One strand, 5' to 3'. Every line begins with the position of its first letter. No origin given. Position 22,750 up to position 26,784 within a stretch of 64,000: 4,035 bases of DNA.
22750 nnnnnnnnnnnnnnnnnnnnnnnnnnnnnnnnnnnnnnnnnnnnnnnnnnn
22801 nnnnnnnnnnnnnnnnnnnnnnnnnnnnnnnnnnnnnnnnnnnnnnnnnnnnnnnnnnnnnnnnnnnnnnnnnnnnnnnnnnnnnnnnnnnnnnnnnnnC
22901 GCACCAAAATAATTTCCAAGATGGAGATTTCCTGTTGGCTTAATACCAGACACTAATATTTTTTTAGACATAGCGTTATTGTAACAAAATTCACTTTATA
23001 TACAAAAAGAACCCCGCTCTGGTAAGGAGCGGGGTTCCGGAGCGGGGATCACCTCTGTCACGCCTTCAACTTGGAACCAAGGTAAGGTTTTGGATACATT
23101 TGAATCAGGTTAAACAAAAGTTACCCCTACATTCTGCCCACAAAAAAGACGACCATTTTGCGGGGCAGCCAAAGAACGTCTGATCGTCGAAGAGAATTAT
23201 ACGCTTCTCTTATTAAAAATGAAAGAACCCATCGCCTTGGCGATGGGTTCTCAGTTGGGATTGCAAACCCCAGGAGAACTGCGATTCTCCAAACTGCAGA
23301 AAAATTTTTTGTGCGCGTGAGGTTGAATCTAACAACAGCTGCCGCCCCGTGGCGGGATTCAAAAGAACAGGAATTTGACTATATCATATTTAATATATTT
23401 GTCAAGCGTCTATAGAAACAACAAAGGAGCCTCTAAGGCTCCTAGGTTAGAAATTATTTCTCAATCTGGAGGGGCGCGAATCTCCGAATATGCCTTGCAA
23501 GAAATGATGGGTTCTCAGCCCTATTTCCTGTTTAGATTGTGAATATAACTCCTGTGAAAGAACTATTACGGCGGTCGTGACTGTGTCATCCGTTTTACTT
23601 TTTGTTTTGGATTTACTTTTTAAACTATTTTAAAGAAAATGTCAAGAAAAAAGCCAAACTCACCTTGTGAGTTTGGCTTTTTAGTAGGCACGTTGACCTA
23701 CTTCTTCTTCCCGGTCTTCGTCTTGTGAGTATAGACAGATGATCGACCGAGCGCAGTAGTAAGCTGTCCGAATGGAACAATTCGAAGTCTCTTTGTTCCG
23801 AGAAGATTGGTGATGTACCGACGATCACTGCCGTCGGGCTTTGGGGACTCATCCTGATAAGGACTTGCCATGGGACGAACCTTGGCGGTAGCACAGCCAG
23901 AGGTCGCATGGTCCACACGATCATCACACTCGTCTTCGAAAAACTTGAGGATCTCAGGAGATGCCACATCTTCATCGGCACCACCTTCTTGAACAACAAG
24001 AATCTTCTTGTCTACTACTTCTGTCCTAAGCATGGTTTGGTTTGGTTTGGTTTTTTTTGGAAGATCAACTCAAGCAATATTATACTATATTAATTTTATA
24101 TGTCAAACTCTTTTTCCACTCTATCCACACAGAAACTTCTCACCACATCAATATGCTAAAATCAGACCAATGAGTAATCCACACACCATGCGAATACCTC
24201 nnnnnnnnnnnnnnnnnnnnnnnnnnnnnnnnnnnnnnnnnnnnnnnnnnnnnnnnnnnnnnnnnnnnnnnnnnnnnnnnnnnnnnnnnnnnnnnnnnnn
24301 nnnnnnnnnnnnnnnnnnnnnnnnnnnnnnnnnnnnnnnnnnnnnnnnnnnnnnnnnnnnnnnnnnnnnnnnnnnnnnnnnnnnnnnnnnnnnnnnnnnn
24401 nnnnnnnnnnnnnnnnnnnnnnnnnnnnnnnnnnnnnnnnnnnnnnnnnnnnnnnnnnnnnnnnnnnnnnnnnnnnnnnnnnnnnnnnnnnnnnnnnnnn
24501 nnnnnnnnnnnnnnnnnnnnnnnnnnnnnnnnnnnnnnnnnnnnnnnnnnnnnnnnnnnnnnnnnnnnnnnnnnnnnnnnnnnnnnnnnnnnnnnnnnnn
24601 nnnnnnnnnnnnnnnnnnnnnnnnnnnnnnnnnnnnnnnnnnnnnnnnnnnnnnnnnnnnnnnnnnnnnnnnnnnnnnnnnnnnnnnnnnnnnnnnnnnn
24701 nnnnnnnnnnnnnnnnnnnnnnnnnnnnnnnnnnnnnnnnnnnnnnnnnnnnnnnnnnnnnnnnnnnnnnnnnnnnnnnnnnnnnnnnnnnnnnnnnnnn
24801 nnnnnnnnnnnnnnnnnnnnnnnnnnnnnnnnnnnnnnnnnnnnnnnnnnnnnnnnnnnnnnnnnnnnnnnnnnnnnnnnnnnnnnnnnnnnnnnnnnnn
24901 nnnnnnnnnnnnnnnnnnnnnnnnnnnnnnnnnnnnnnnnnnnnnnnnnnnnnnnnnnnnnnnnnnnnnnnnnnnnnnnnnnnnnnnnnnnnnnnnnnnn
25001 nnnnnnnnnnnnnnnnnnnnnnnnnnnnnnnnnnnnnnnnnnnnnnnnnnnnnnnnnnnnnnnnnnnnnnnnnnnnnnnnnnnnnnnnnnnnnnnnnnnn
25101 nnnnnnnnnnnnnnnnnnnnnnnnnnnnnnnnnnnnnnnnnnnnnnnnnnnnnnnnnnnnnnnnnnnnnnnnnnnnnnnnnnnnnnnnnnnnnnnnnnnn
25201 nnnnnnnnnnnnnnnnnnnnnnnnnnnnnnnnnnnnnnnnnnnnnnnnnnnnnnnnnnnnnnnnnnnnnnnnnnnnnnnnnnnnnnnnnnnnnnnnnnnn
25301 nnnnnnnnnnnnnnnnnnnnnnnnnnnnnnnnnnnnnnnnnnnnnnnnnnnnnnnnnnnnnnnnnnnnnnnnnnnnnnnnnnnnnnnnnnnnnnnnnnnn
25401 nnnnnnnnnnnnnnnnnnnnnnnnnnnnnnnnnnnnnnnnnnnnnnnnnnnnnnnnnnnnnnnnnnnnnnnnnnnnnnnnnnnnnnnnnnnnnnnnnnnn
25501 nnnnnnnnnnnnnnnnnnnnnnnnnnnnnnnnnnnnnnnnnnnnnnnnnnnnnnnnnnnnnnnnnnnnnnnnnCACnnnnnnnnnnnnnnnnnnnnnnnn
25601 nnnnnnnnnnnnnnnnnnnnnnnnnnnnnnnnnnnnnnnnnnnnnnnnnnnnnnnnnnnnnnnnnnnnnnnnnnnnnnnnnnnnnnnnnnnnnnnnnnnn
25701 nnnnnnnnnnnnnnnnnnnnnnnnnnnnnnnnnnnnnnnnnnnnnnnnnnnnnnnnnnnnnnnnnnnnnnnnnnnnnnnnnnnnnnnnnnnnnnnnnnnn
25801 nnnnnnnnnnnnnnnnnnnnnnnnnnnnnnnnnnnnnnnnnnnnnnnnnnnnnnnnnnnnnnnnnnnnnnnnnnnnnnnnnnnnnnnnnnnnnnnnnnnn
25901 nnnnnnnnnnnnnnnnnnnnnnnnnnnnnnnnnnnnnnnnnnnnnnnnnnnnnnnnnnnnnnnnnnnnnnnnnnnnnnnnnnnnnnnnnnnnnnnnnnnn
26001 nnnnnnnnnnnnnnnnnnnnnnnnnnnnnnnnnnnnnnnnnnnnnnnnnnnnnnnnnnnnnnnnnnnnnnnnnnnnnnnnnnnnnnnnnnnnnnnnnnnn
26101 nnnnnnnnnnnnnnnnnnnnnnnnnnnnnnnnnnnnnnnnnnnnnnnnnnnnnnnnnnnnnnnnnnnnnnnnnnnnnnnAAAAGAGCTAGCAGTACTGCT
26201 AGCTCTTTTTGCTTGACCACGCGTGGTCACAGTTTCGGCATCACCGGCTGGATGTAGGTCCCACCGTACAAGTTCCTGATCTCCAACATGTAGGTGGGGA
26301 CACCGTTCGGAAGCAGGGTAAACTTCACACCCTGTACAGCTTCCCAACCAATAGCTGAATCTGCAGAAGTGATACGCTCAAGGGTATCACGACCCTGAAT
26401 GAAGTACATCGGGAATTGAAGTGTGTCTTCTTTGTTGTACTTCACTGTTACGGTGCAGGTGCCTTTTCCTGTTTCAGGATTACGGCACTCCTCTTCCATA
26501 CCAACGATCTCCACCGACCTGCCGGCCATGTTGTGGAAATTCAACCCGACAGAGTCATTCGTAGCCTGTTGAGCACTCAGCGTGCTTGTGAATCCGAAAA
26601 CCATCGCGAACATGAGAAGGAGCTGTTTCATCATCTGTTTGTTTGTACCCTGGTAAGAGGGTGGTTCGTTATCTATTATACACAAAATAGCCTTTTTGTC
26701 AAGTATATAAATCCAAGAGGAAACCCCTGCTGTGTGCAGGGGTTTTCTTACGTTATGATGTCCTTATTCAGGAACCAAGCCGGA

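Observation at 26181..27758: Three tandem, individually promoted small secreted proteins wedged between recR and rplU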

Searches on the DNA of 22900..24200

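Call 83: search_rna_families(source=window, start=22900, end=24200, threshold=evalue, max_evalue=1)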
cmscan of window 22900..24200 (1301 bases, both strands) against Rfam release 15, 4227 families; matches with E-value up to 1: 11.
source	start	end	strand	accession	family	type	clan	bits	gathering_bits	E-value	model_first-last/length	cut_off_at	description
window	23587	23682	+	RF01859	Phe_leader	Cis-reg; leader;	-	25.3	55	0.13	1-125/125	no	Phenylalanine leader peptide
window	23586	23681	+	RF01416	NrrF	Gene; antisense;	-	25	60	0.019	1-160/160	no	NrrF RNA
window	23644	23717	-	RF00378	Qrr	Gene; sRNA;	-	23.8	50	0.11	1-108/108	no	Qrr RNA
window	23614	23686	+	RF02378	SurC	Gene; sRNA;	-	22.5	80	0.12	18-92/161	no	SurC sRNA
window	23009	23037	-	RF00506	Thr_leader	Cis-reg; leader;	-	20.7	55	0.42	84-112/118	no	Threonine operon leader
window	23592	23656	+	RF00705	mir-202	Gene; miRNA;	-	20.5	51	0.12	1-76/76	no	mir-202 microRNA precursor family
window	23534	23682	+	RF04180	BTnc231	Gene; sRNA;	-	19.7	80.4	0.27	1-154/154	no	Bacteroides sRNA BTnc231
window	22966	23035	-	RF02837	anti-hemB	Gene; sRNA;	-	18.8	49.5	0.15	1-81/81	no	Burkholderia RNA 7 (anti-hemB)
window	23621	23680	+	RF02503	Atu_C9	Gene; sRNA;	-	18.4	40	0.023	134-192/192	no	Rhizobiales sRNA Atu_C9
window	23614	23683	+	RF01472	rli40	Gene; sRNA;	-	18.3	100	0.062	1-263/263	no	Listeria sRNA rli40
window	22972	23091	-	RF02634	EF3314_EF3315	Gene; sRNA;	-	16.6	100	0.53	1-141/141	no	Enterococcus sRNA EF3314_EF3315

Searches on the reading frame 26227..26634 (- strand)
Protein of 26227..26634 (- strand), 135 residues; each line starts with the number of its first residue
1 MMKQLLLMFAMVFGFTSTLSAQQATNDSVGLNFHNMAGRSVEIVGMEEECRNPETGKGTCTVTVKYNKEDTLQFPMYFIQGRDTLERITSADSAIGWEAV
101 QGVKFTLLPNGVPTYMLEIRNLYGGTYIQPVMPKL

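Call 6: search_protein_families(library=pfam, proteins=[window:26227-26634:-], max_evalue=1)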
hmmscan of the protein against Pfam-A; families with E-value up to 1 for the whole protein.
window:26227-26634:- (135 aa): 1 family
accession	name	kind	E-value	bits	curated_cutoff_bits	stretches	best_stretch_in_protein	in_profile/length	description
PF20130.4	DUF6520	-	0.0085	16.9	25.4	1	4-73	6-68/83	Family of unknown function (DUF6520)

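Call 8: find_homologous_proteins(query=window:26227-26634:-, max_evalue=0.01)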
Query window:26227-26634:- (135 aa): 3 proteins with E <= 0.01 among 55 candidates.
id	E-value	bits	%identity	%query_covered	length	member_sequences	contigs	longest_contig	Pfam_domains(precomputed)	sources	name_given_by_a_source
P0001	2.6e-84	297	100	99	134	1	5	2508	-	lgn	-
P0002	3.2e-55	203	69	99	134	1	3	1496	-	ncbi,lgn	-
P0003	3.9e-53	196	66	98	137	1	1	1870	-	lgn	-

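Call 12: find_encoding_contigs(protein=P0002, flank=10000, max_places=6)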
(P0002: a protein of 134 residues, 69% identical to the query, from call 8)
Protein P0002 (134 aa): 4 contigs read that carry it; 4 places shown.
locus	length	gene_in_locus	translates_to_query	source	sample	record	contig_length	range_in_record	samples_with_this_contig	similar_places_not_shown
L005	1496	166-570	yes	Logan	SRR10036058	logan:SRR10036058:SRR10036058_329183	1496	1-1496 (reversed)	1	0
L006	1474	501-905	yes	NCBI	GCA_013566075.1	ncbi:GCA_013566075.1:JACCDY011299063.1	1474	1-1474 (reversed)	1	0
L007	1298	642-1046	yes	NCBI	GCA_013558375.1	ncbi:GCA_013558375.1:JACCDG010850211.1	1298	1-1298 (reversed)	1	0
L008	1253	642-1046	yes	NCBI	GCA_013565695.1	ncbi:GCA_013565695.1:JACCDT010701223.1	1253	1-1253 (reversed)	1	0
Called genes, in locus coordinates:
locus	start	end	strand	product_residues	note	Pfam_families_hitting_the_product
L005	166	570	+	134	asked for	-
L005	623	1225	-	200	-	PF21176:RecR_HhH (weak), PF13662:Toprim_4, PF01751:Toprim (weak)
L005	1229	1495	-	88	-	?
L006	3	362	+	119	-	?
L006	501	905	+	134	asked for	-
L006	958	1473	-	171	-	?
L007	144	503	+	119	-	-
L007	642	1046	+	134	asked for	-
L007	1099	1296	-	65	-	?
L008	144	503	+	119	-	-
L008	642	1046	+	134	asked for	-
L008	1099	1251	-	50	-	?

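Call 13: find_encoding_contigs(protein=P0003, flank=10000, max_places=6)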
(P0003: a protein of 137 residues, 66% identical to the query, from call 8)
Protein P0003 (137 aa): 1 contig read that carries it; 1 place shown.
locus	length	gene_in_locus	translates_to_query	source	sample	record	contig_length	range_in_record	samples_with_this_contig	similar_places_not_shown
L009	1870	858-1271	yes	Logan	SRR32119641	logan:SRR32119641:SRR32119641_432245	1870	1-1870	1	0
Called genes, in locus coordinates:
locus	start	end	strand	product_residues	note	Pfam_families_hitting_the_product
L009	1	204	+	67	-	?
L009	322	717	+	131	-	-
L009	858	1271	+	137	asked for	-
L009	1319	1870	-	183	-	?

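Call 36: search_protein_families(library=ncbifam, proteins=[window:26227-26634:-], max_evalue=0.1)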
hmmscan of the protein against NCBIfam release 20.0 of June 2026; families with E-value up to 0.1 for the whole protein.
window:26227-26634:- (135 aa): 0 families

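Call 39: predict_structure(alignment_id=A5)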
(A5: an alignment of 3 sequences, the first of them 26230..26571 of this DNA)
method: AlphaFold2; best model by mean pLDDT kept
length: 114 residues; sequences in the alignment: 3
mean_pLDDT: 42.8   pTM: 0.32
mean pLDDT of the five models: 42.8, 38.3, 37.6, 36.3, 34.7
residues with pLDDT >= 90: 0; 70-90: 0; 50-70: 30; < 50: 84
segments of 3 or more residues with pLDDT < 50: 1-25, 33-38, 44-52, 54-83, 99-101, 109-114
pLDDT, mean of each block of 10 residues (from residue 1): 24 35 47 49 47 42 37 37 50 51 52 41
secondary structure, 60 per line:
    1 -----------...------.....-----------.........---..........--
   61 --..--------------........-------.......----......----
elements in order: E21-25 E37-45 E49-58 E79-86 E94-100 E105-110

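Call 44: search_protein_representatives(alignment_id=A5)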
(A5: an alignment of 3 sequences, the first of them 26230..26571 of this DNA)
Query: 3 sequences, 113 profile positions. Proteins with E-value up to 0.001 (for the whole library): 11; up to 1e-10: 7; up to 1e-30: 2. The best 11 are listed.
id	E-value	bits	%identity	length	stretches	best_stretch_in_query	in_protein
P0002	4.3e-66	235.9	-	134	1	1-113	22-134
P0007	7.3e-34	132.0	-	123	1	13-110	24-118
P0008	1.3e-28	115.1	-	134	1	1-109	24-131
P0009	1.0e-27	112.2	-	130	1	14-111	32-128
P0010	6.1e-16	74.3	-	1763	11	25-90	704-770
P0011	1.7e-12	63.2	-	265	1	15-107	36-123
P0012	5.6e-11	58.3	-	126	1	15-106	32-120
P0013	2.3e-09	53.1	-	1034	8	72-105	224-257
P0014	1.2e-08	50.7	-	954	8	51-85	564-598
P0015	4.8e-08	48.8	-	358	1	16-107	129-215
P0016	2.6e-05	40.0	-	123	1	2-106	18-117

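Call 54: search_dna_similar(query=window:26230-26571:-, collection=phages, mode=protein, max_evalue=0.01)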
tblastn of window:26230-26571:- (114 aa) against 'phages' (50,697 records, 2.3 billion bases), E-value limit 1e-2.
No match.

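Call 57: predict_structure(alignment_id=A6)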
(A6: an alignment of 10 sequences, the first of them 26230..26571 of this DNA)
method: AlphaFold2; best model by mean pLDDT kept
length: 114 residues; sequences in the alignment: 10
mean_pLDDT: 78.5   pTM: 0.73
mean pLDDT of the five models: 78.5, 77.0, 75.4, 74.0, 47.2
residues with pLDDT >= 90: 35; 70-90: 48; 50-70: 20; < 50: 11
segments of 3 or more residues with pLDDT < 50: 1-9
pLDDT, mean of each block of 10 residues (from residue 1): 39 59 84 81 81 88 92 89 87 89 83 54
secondary structure, 60 per line:
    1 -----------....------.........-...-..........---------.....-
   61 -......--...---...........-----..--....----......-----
elements in order: E12-15 E22-30 E36-45 E55-59 E62-67 E76-86 E96-99 E104-109

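Call 66: fold_search(model_id=the predicted structure, library=viral)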
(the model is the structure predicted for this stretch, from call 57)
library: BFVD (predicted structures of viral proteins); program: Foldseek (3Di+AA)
matches with E <= 10: 617; with E <= 0.001: 0
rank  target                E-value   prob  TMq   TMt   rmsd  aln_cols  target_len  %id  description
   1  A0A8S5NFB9            8.4e-02  0.92  0.42  0.12   6.1        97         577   18  Uncharacterized protein [Siphoviridae sp. ctxzZ3]
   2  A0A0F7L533            1.2e-01  0.77  0.40  0.23  17.0       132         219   11  Fibronectin type-III domain-containing protein [uncultured marine virus]
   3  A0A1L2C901            1.2e-01  0.66  0.36  0.09   7.8       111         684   14  Fibronectin type-III domain-containing protein [Pseudomonas phage ZC03]
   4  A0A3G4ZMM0            1.3e-01  0.14  0.22  0.13  14.0       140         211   10  DUF296 domain-containing protein [Terrestrivirus sp.]
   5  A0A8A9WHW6            1.4e-01  0.80  0.36  0.20   8.0        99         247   12  (no name in the UniProt tables at hand)
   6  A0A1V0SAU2            1.4e-01  0.44  0.35  0.13  16.3       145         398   12  Uncharacterized protein [Catovirus CTV1]
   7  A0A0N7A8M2            1.9e-01  0.33  0.23  0.21  13.4        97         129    9  (no name in the UniProt tables at hand)
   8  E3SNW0                2.1e-01  0.14  0.21  0.14  14.5       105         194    8  S-layer domain protein [Prochlorococcus phage P-SSM7]
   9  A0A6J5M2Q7            2.2e-01  0.54  0.38  0.36  14.5       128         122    8  Uncharacterized protein [uncultured Caudovirales phage]
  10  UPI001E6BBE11         2.4e-01  0.23  0.26  0.11  11.4       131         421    9  (no name look-up for this kind of identifier)
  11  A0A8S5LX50            2.7e-01  0.38  0.31  0.16  10.1       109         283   11  Uncharacterized protein [Siphoviridae sp. ct3pR10]
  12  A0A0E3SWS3            3.0e-01  0.30  0.34  0.14   9.8       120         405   11  B153 [Rat cytomegalovirus (isolate England)]
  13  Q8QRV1                3.0e-01  0.28  0.29  0.19  13.0       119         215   12  Membrane glycoprotein US8 [Panine betaherpesvirus 2]
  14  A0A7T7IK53            3.4e-01  0.57  0.39  0.22  13.3       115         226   12  (no name in the UniProt tables at hand)
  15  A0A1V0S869            3.4e-01  0.35  0.33  0.24   9.3       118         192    9  SWPV1-258 [Shearwaterpox virus]
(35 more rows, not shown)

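Call 67: fold_search(model_id=the predicted structure, library=pdb)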
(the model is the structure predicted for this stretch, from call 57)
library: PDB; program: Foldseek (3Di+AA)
matches with E <= 10: 1324; with E <= 0.001: 0
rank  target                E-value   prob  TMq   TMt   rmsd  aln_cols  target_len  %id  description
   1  3d33_B                4.5e-02  0.66  0.29  0.34  13.0        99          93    9  Crystal structure of a duf3244 family protein with an immunoglobulin-like beta-sandwich fold (bvu_0276) from bacteroid (released 2008-05-27)
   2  6a97_A                1.1e-01  0.77  0.34  0.19   5.8        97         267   18  Crystal structure of MHC-like MILL2 (released 2018-12-05)
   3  6a97_C                1.1e-01  0.72  0.33  0.21   6.2        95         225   18  Crystal structure of MHC-like MILL2 (released 2018-12-05)
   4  9npn_C                1.5e-01  0.75  0.39  0.09   6.0       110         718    9  Crystal structure of the inactive conformation of a glycoside hydrolase (CapGH2b - E465A Mutant) from the GH2 family i (released 2025-11-12)
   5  5h8d                  1.8e-01  0.12  0.20  0.20  13.5       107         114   14  Crystal structure of an ASC binding nanobody (released 2016-04-06)
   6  7ux5_K                2.0e-01  0.44  0.31  0.32   9.9       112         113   11  Structure of PDL1 in complex with FP28136, a Helicon Polypeptide (released 2022-12-28)
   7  9npn_B                2.1e-01  0.66  0.39  0.09   6.0       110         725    9  Crystal structure of the inactive conformation of a glycoside hydrolase (CapGH2b - E465A Mutant) from the GH2 family i (released 2025-11-12)
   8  8z8m_L                2.2e-01  0.10  0.19  0.19  13.4       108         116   15  Crystal structure of human TNF alpha in complex with TNF30(VHH) domain of ozoralizumab (released 2024-09-04)
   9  1fne_A                2.4e-01  0.63  0.38  0.27   7.7       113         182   10  HISTOCOMPATIBILITY ANTIGEN (released 2001-03-07)
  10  7sp9_C                2.4e-01  0.54  0.33  0.32   7.1       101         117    9  Chlorella virus Hyaluronan Synthase in the GlcNAc-primed channel-closed state (released 2022-04-06)
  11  6xi2_C                2.4e-01  0.16  0.24  0.08   9.4        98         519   13  Apo form of POMGNT2 (released 2021-04-21)
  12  5f7k_C                2.5e-01  0.11  0.19  0.19  12.9        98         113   17  Blood group antigen binding adhesin BabA of Helicobacter pylori strain 17875 in complex with Nanobody Nb-ER19 (released 2016-01-20)
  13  6dxu_C                2.6e-01  0.87  0.46  0.09   5.4       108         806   13  Crystal Structure of Parabacteroides merdae Beta-Glucuronidase (GUS) (released 2019-02-27)
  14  9npf_D                2.6e-01  0.75  0.40  0.09   5.9       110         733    9  Crystal structure of the inactive conformation of a glycoside hydrolase (CapGH2b) from the GH2 family in the space gro (released 2025-11-12)
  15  9np8                  2.6e-01  0.75  0.40  0.09   5.8       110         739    8  Crystal structure of the inactive conformation of a glycoside hydrolase (CapGH2b) from the GH2 family in the space group (released 2025-11-12)
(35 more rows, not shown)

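Call 68: find_encoding_contigs(protein=P0009, flank=10000, max_places=3)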
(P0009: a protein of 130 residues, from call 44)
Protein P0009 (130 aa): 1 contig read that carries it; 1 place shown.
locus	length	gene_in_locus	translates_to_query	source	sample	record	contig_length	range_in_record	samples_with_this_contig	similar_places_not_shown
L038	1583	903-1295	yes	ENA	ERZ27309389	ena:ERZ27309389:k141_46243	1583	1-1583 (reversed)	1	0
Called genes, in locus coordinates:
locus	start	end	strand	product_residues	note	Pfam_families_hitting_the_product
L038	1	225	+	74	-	?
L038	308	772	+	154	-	-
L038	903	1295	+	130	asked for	-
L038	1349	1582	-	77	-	?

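Call 69: find_encoding_contigs(protein=P0016, flank=10000, max_places=3)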
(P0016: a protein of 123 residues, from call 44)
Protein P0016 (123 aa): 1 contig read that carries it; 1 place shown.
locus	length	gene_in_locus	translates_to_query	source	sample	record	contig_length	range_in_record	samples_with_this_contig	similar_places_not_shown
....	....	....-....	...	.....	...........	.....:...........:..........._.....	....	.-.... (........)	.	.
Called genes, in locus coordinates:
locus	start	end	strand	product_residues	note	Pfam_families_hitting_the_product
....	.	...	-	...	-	?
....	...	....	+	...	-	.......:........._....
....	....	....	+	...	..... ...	-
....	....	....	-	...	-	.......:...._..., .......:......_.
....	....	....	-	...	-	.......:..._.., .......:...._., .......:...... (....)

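Call 79: search_solved_structures(query=A6, max_evalue=1)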
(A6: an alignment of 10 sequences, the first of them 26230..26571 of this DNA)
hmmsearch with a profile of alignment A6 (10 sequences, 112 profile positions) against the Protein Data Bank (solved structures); distinct sequences matched with E-value up to 1: 4.
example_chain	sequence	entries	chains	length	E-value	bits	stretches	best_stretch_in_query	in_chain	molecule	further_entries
1q6w_A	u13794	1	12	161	0.22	14.6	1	54-105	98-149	monoamine oxidase regulatory protein, putative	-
9vy3_A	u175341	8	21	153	0.29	14.3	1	17-105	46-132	Propeptide, PepSY amd peptidase M4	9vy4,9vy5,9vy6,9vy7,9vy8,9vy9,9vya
4nc0_A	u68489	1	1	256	0.9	12.7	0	51-81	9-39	Cell wall-binding repeat protein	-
4nby_A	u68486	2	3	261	0.99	12.5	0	51-81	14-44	Cell wall-binding repeat protein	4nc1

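Call 80: search_protein_families(library=phrogs, proteins=[window:26227-26634:-], max_evalue=0.1)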
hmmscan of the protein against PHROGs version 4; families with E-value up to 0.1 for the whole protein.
window:26227-26634:- (135 aa): 0 families

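Call 81: search_protein_families(library=padloc, proteins=[window:26227-26634:-], max_evalue=0.1)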
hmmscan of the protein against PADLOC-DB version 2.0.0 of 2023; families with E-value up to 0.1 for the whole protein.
window:26227-26634:- (135 aa): 1 family
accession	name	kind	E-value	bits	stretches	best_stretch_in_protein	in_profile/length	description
PDLC02937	RT_I-B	-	0.028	11.7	1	37-132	224-311/316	-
